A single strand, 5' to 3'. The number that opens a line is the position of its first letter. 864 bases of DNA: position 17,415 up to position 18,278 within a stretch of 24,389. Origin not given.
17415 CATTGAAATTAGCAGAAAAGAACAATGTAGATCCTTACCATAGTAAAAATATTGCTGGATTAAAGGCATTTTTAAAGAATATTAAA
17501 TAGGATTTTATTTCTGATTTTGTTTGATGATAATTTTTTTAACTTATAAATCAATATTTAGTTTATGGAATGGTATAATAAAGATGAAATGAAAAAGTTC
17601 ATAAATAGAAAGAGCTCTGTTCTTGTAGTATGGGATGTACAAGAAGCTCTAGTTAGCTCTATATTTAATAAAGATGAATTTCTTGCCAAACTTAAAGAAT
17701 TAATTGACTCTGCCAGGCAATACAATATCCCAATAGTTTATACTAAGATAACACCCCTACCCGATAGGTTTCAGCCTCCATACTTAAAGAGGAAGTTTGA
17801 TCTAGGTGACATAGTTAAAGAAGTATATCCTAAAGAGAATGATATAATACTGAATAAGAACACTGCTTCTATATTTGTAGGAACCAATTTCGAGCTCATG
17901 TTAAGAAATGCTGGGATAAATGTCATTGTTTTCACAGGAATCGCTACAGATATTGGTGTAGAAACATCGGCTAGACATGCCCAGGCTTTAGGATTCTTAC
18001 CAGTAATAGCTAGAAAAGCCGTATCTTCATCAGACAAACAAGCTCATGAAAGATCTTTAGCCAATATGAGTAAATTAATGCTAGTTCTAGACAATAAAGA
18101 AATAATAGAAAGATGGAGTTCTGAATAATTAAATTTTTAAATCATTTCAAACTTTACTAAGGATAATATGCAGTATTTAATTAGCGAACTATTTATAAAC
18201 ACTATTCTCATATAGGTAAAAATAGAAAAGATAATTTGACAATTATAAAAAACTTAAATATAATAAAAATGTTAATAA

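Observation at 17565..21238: Sharply bounded GC-rich island (about 40% vs about 15-20% G+C) carrying hydrolase + GNAT + DrrAB-like exporter: probable recent horizontal acquisition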

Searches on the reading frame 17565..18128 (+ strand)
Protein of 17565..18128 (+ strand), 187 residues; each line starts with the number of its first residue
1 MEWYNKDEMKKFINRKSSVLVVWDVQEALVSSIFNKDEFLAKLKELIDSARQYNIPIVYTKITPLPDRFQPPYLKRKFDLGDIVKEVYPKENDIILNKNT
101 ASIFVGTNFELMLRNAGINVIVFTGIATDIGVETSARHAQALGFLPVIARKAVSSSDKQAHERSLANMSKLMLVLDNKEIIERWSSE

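Call 7: search_protein_families(library=pfam, proteins=[window:17565-18128:+], max_evalue=0.01)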
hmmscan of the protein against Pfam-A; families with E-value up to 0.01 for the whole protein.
window:17565-18128:+ (187 aa): 1 family
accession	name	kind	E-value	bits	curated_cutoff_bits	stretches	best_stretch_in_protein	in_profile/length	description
PF00857.26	Isochorismatase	-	1.3e-35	123.5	27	1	18-172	1-167/175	Isochorismatase domain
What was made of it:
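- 17565..18128 (+): Isochorismatase-like hydrolase (187 aa), YecD-like, with Gly in place of the nucleophilic Cys. PF00857, E = 1e-35 (call 7).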

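Call 8: search_protein_families(library=ncbifam, proteins=[window:17565-18128:+], max_evalue=0.01)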
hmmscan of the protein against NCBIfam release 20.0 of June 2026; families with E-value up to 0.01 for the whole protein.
window:17565-18128:+ (187 aa): 4 families
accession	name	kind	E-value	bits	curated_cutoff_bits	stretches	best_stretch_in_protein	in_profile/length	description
NF008517.0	PRK11440.1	equivalog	5.1e-20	72.2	195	1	87-174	90-178/188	hydrolase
NF050097.1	BiurAmidohydBiuH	equivalog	2.7e-14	53.1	370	1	82-166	115-199/221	biuret amidohydrolase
TIGR03614.1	RutB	equivalog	7.3e-14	51.9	377.95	1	82-171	115-205/226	pyrimidine utilization protein B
NF041461.1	C_hydro_YcaC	equivalog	0.0033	17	310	1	13-170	5-154/201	isochorismate family cysteine hydrolase YcaC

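Call 10: find_encoding_contigs(protein=window:17565-18128:+, flank=10000, max_places=10)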
Protein window:17565-18128:+ (187 aa): no gene with exactly this product is on record in the collection.

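Call 15: find_homologous_proteins(query=window:17565-18128:+, max_evalue=1e-10)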
Query window:17565-18128:+ (187 aa): 795 proteins with E <= 1e-10 among 901 candidates; the best 120 are listed.
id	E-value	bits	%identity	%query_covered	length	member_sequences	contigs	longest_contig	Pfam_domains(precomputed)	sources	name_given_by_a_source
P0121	1.2e-113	395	98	100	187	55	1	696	PF00857.27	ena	-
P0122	4.2e-109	380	94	100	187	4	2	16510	PF00857.27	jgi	-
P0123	1.7e-107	375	92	100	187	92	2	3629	PF00857.27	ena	-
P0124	1.6e-105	368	90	100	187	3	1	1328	PF00857.27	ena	-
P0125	5.2e-105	367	89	100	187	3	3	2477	PF00857.27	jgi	-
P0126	1.0e-103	362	88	100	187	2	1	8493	PF00857.27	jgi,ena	jgi:nicotinamidase-related amidase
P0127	1.4e-100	352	85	98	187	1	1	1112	PF00857.27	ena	-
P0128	1.4e-99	349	84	99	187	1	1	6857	PF00857.27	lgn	-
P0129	4.0e-99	347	84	98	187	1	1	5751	PF00857.27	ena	-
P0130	2.6e-98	345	84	99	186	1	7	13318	PF00857.27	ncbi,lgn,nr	ncbi:MAG: cysteine hydrolase [Acidianus infernus]|nr:cysteine hydrolase [Acidianus infernus] MCY0883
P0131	2.6e-98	345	84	99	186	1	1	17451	PF00857.27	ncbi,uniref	ncbi:isochorismatase family cysteine hydrolase [Acidianus infernus]|uniref:isochorismatase family cy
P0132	7.1e-98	343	84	99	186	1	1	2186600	PF00857.27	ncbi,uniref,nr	ncbi:isochorismatase family protein [Acidianus infernus]|uniref:Isochorismatase family protein n=1 T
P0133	9.5e-98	343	82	99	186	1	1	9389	PF00857.27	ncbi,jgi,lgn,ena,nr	ncbi:MAG: isochorismatase family cysteine hydrolase [Acidianus sp.]|jgi:nicotinamidase-related amida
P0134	1.1e-97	343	82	99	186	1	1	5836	PF00857.27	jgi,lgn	jgi:nicotinamidase-related amidase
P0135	2.3e-97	342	82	99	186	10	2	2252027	PF00857.27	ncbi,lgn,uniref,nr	ncbi:isochorismatase family cysteine hydrolase [Acidianus ambivalens]|uniref:Isochorismatase family 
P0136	2.0e-96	339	82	99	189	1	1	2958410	PF00857.27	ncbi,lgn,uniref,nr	ncbi:isochorismatase family cysteine hydrolase [Stygiolobus caldivivus]|uniref:Isochorismatase n=1 T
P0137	5.8e-95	334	79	99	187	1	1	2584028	PF00857.27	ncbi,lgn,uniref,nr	ncbi:isochorismatase family cysteine hydrolase [Acidianus sp. HS-5]|uniref:isochorismatase family cy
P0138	9.8e-92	323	78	99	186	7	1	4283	PF00857.27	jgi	-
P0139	1.1e-90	320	78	99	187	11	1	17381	PF00857.27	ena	-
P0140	1.7e-90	319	76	100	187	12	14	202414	PF00857.27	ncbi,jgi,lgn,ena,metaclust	jgi:nicotinamidase-related amidase|metaclust:\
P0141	2.2e-90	319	77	99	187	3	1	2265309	PF00857.27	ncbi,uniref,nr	ncbi:isochorismatase family protein [Acidianus sulfidivorans JP7]|uniref:isochorismatase family cyst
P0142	1.9e-88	313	76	98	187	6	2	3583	PF00857.27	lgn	-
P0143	4.4e-88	311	77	98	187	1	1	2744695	PF00857.27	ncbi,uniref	ncbi:isochorismatase family cysteine hydrolase [Sulfolobus tengchongensis]|uniref:Isochorismatase fa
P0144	4.9e-88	311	78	99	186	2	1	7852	PF00857.27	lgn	-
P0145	1.3e-84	300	74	99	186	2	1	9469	PF00857.27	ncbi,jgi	-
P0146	3.6e-84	299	73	99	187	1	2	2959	PF00857.27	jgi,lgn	-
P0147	4.3e-84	298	75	98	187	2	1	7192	PF00857.27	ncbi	-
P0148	9.6e-84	297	73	98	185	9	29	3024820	PF00857.27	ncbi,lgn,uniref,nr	ncbi:cysteine hydrolase [Saccharolobus solfataricus]|uniref:Isochorismatase related protein (EntB-li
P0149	1.8e-83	296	72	99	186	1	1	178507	PF00857.27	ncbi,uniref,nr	ncbi:isochorismatase [Candidatus Acidianus copahuensis]|uniref:Isochorismatase n=1 Tax=Candidatus Ac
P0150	3.7e-83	295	76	95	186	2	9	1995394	PF00857.27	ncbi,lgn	ncbi:MAG: isochorismatase family cysteine hydrolase [Thermoproteus sp.]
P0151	4.8e-80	285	72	96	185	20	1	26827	PF00857.27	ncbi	-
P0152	3.6e-79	282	70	97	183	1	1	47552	PF00857.27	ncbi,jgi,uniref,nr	ncbi:MAG: isochorismatase family cysteine hydrolase [Thermoproteus sp. AZ2]|jgi:nicotinamidase-relat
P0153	1.2e-77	277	71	98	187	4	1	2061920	PF00857.27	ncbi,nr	ncbi:isochorismatase [Sulfolobus acidocaldarius SUSAZ]|nr:isochorismatase [Sulfolobus acidocaldarius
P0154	4.6e-77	276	69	96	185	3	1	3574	PF00857.27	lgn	-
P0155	1.3e-74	268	76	84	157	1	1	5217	PF00857.27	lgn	-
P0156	8.5e-73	262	69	98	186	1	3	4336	PF00857.27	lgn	-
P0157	2.5e-71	257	66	96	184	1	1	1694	PF00857.27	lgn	-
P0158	5.4e-70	253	70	93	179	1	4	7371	PF00857.27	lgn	-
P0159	1.8e-69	251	65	97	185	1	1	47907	PF00857.27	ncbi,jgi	-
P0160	1.6e-68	248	66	96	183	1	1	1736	PF00857.27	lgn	-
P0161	2.1e-68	247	64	95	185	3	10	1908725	PF00857.27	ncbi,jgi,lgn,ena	jgi:nicotinamidase-related amidase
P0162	2.6e-68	247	65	97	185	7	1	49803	PF00857.27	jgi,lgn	jgi:nicotinamidase-related amidase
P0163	3.6e-68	247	62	93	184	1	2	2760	PF00857.27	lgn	-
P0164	8.6e-68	245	66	91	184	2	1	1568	PF00857.27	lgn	-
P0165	3.4e-67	243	62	95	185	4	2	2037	PF00857.27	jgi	jgi:nicotinamidase-related amidase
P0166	7.5e-66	239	62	95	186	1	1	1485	PF00857.27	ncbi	-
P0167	1.1e-65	239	63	92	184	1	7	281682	PF00857.27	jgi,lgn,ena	jgi:nicotinamidase-related amidase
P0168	1.9e-65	238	62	93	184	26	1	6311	PF00857.27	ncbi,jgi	jgi:nicotinamidase-related amidase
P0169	2.6e-65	237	63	90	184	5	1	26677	PF00857.27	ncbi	ncbi:MAG: isochorismatase family cysteine hydrolase [Thermoplasmatales archaeon]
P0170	3.9e-65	237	66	87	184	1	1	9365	PF00857.27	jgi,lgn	-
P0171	6.7e-65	236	62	94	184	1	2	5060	PF00857.27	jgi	jgi:nicotinamidase-related amidase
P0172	7.2e-65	236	61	95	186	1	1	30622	PF00857.27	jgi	jgi:nicotinamidase-related amidase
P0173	7.5e-65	236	63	92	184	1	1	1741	PF00857.27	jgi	jgi:nicotinamidase-related amidase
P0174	8.0e-65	236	62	91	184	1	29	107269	PF00857.27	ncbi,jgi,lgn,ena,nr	ncbi:MAG: cysteine hydrolase [Thermoplasmatales archaeon]|jgi:nicotinamidase-related amidase|nr:cyst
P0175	8.6e-65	236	61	93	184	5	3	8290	PF00857.27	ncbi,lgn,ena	-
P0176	8.8e-65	236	62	93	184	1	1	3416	PF00857.27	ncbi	ncbi:MAG: isochorismatase family cysteine hydrolase [Thermoplasmata archaeon]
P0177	9.3e-65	235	62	94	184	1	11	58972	PF00857.27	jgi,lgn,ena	jgi:nicotinamidase-related amidase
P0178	1.0e-64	235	60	93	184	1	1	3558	PF00857.27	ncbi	ncbi:MAG: isochorismatase family cysteine hydrolase [Thermoplasmatales archaeon]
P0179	1.1e-64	235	60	93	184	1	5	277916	PF00857.27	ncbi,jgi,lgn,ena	jgi:nicotinamidase-related amidase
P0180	1.3e-64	235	62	95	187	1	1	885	PF00857.27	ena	-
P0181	1.6e-64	235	61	96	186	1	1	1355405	PF00857.27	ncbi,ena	-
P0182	1.7e-64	235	59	97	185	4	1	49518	PF00857.27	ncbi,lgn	-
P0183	2.5e-64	234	62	93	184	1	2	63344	PF00857.27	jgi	jgi:nicotinamidase-related amidase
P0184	2.8e-64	234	61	94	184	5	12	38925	PF00857.27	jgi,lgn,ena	jgi:nicotinamidase-related amidase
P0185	3.1e-64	234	60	96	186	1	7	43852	PF00857.27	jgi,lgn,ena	-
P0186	4.0e-64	233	61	92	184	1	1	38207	PF00857.27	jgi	jgi:nicotinamidase-related amidase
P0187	5.1e-64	233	60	95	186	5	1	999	PF00857.27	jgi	-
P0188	6.6e-64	233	60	95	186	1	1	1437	PF00857.27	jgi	jgi:nicotinamidase-related amidase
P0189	6.9e-64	233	61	94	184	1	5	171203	PF00857.27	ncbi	ncbi:MAG: isochorismatase family cysteine hydrolase [Thermoplasmata archaeon]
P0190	9.0e-64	232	60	95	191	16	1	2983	PF00857.27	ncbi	-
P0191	1.2e-63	232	60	96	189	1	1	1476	PF00857.27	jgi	jgi:nicotinamidase-related amidase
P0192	1.2e-63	232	57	93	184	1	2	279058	PF00857.27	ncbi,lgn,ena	-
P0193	1.5e-63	232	62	94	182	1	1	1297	PF00857.27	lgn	-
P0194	1.8e-63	231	61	94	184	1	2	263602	PF00857.27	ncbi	ncbi:MAG: isochorismatase family cysteine hydrolase [Thermoplasmatales archaeon]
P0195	1.9e-63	231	62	93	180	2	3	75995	PF00857.27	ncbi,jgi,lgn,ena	-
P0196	2.1e-63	231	59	94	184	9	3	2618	PF00857.27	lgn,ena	-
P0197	2.9e-63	231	60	95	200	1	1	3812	PF00857.27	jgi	jgi:nicotinamidase-related amidase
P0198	4.7e-63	230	61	94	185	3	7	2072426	PF00857.27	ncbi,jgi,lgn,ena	jgi:nicotinamidase-related amidase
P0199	4.8e-63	230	61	94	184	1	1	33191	PF00857.27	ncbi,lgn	-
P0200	4.9e-63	230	62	90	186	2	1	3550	PF00857.27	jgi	-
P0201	4.9e-63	230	66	89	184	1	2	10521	PF00857.27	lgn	-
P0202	5.7e-63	230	63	93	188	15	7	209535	PF00857.27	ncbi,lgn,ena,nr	ncbi:MAG: cysteine hydrolase [Nitrososphaerota archaeon]|nr:cysteine hydrolase [Nitrososphaerota arc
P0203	6.2e-63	230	58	95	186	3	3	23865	PF00857.27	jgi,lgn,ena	-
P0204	6.9e-63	229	61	91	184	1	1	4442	PF00857.27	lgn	-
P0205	8.1e-63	229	57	95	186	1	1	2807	PF00857.27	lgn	-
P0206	9.1e-63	229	60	96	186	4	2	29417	PF00857.27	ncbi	ncbi:MAG: isochorismatase family cysteine hydrolase [Thermoplasmata archaeon]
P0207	9.7e-63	229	60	95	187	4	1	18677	PF00857.27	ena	-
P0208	1.1e-62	229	60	95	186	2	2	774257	PF00857.27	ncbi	ncbi:MAG: isochorismatase family cysteine hydrolase [Conexivisphaerales archaeon]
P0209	1.1e-62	229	59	93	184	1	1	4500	PF00857.27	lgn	-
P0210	1.1e-62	229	60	95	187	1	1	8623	PF00857.27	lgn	-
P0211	1.2e-62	229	60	95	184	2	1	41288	PF00857.27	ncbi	-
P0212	1.2e-62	229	61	95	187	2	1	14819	PF00857.27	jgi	jgi:nicotinamidase-related amidase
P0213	1.4e-62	228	60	90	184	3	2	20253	PF00857.27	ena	-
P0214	1.5e-62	228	60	96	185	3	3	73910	PF00857.27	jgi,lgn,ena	-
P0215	1.7e-62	228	60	93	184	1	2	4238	PF00857.27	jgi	jgi:nicotinamidase-related amidase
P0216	2.1e-62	228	59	93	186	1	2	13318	PF00857.27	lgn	-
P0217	2.4e-62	228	58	96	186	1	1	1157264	PF00857.27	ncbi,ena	-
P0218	2.5e-62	228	58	95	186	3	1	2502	PF00857.27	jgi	jgi:nicotinamidase-related amidase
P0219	2.6e-62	228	61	93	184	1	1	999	PF00857.27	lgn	-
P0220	2.9e-62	227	59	96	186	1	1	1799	PF00857.27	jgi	jgi:nicotinamidase-related amidase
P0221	3.2e-62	227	59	95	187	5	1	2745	PF00857.27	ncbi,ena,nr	ncbi:MAG TPA: isochorismatase family cysteine hydrolase [Candidatus Acidoferrum sp.]|nr:isochorismat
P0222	3.5e-62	227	59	96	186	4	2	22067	PF00857.27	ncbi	ncbi:MAG: isochorismatase family cysteine hydrolase [Thermoplasmata archaeon]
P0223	4.0e-62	227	60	93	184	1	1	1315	PF00857.27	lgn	-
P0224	5.0e-62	227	60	95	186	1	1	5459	PF00857.27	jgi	jgi:nicotinamidase-related amidase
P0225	5.3e-62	227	58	96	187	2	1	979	PF00857.27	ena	-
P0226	8.8e-62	226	61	95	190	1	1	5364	PF00857.27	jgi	jgi:nicotinamidase-related amidase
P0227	9.8e-62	226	60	92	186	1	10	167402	PF00857.27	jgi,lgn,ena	jgi:nicotinamidase-related amidase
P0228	1.2e-61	225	58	91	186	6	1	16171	PF00857.27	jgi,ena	jgi:nicotinamidase-related amidase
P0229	1.3e-61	225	59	96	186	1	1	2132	PF00857.27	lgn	-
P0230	2.3e-61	224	58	96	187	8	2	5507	PF00857.27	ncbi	ncbi:MAG: cysteine hydrolase [Thermoplasmata archaeon]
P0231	2.4e-61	224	59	93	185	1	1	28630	PF00857.27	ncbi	ncbi:MAG: isochorismatase family cysteine hydrolase [Thermoplasmataceae archaeon]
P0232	2.6e-61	224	59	94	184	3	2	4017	PF00857.27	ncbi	-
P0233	2.6e-61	224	59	93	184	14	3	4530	PF00857.27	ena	-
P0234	2.8e-61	224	57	95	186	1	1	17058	PF00857.27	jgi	jgi:nicotinamidase-related amidase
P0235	4.1e-61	224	60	92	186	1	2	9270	PF00857.27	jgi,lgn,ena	jgi:nicotinamidase-related amidase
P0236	4.8e-61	223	59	95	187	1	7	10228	PF00857.27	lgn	-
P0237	4.8e-61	223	89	62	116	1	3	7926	PF00857.27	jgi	-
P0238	5.3e-61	223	59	93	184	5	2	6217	PF00857.27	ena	-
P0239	5.8e-61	223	59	93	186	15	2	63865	PF00857.27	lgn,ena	-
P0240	7.0e-61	223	57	95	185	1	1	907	PF00857.27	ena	-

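Call 21: find_encoding_contigs(protein=P0122, flank=10000, max_places=3)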
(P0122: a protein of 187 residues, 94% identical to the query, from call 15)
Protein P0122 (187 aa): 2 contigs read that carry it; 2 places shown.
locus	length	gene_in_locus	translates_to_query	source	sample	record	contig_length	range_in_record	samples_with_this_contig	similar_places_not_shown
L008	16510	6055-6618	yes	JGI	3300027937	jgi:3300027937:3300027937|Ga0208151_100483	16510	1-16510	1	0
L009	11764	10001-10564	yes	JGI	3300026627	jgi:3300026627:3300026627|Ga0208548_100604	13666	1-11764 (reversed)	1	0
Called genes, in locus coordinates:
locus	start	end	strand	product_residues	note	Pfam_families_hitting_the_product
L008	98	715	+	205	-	PF01015:Ribosomal_S3Ae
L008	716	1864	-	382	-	PF17785:PUA_3 (weak), PF02475:TRM5-TYW2_MTfase (faint), PF03602:Cons_hypoth95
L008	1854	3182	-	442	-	-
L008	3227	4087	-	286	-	-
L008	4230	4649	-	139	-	-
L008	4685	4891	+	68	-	PF21965:SAMP2 (weak), PF02597:ThiS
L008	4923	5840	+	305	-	PF01380:SIS (faint), PF10432:bact-PGI_C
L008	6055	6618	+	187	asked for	PF00857:Isochorismatase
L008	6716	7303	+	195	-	PF13302:Acetyltransf_3, PF00583:Acetyltransf_1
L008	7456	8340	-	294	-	PF01061:ABC2_membrane, PF12698:ABC2_membrane_3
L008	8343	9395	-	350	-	PF00005:ABC_tran, PF13304:AAA_21 (weak), PF13732:DrrA1-3_C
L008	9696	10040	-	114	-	PF22600:MTPAP-like_central (weak), PF01909:NTP_transf_2, PF18765:Polbeta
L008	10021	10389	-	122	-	PF05168:HEPN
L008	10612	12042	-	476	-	-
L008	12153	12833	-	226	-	-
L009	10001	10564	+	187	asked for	PF00857:Isochorismatase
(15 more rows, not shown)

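Call 43: search_solved_structures(query=window:17565-18128:+, max_evalue=0.00001, show_alignments=3)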
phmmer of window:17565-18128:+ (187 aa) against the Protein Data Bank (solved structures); distinct sequences matched with E-value up to 0.00001: 29.
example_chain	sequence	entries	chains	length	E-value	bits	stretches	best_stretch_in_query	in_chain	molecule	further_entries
1j2r_A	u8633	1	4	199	8.2e-14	54.9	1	91-168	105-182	Hypothetical isochorismatase family protein yecD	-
6xjm_A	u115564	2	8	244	1.5e-11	47.6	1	82-167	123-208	Biuret hydrolase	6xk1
3txy_A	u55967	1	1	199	4e-11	46.1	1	38-164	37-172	Isochorismatase family protein family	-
3hb7_A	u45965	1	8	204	6.4e-11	45.5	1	81-186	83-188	Isochorismatase hydrolase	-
3eef_A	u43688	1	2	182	3.1e-10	43.3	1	41-154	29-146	N-carbamoylsarcosine amidase related protein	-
5wxv_A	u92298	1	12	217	4.3e-09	39.5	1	4-169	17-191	Isochorismate lyase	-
5xo1_A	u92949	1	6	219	4.4e-09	39.5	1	4-169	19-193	Isochorismate lyase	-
8bll_A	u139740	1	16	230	9.3e-09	38.4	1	82-168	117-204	Ureidoacrylate amidohydrolase RutB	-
3kl2_A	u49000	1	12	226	1.1e-08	38.2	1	29-166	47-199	Putative isochorismatase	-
6azn_A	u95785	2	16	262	1.9e-08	37.4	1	81-161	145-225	Putative amidase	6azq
8bkd_A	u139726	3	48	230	2.5e-08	37.1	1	82-168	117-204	Ureidoacrylate amidohydrolase RutB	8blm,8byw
8bln_A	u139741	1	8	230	2.6e-08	37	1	82-168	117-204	Ureidoacrylate amidohydrolase RutB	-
6azo_A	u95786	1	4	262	5e-08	36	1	81-161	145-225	Putative amidase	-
3mcw_A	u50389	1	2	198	1.2e-07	34.8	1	51-159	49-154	Putative hydrolase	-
1nba_A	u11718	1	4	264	1.8e-07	34.2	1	85-154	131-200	N-CARBAMOYLSARCOSINE AMIDOHYDROLASE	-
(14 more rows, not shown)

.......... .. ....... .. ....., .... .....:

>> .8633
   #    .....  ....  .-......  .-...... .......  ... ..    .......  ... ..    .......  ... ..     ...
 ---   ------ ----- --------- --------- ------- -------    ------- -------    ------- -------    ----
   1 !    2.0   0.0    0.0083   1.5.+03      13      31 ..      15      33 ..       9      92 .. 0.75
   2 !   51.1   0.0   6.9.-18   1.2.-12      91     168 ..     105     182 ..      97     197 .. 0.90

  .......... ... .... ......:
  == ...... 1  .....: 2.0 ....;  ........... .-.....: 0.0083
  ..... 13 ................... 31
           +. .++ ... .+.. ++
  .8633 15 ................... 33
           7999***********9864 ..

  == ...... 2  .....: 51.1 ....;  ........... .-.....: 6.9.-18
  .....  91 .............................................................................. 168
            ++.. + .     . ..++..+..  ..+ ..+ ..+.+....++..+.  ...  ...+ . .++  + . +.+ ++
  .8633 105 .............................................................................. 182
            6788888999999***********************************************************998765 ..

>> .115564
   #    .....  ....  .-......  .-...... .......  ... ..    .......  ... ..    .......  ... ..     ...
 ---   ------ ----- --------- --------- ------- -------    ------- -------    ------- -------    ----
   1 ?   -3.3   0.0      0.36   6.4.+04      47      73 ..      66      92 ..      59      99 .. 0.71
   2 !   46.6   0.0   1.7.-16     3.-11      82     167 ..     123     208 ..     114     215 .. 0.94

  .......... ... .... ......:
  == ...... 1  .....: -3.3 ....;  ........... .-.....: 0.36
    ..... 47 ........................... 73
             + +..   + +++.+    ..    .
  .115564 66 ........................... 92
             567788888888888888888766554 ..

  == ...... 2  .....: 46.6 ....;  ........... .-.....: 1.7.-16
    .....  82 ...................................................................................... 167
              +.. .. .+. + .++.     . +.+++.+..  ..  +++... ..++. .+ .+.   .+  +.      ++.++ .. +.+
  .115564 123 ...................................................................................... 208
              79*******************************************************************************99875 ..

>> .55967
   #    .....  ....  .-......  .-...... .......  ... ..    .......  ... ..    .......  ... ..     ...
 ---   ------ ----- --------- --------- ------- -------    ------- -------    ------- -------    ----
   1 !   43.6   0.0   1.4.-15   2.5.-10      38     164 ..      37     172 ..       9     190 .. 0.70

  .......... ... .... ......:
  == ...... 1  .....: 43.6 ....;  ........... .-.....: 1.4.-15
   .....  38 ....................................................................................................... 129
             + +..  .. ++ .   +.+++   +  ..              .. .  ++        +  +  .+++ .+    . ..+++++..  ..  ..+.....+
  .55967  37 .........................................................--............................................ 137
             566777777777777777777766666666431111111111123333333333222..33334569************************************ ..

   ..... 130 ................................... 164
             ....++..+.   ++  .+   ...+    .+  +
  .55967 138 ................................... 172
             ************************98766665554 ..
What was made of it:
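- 17565..18128 (+): Best solved relative is E. coli YecD, 1j2r (call 43).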
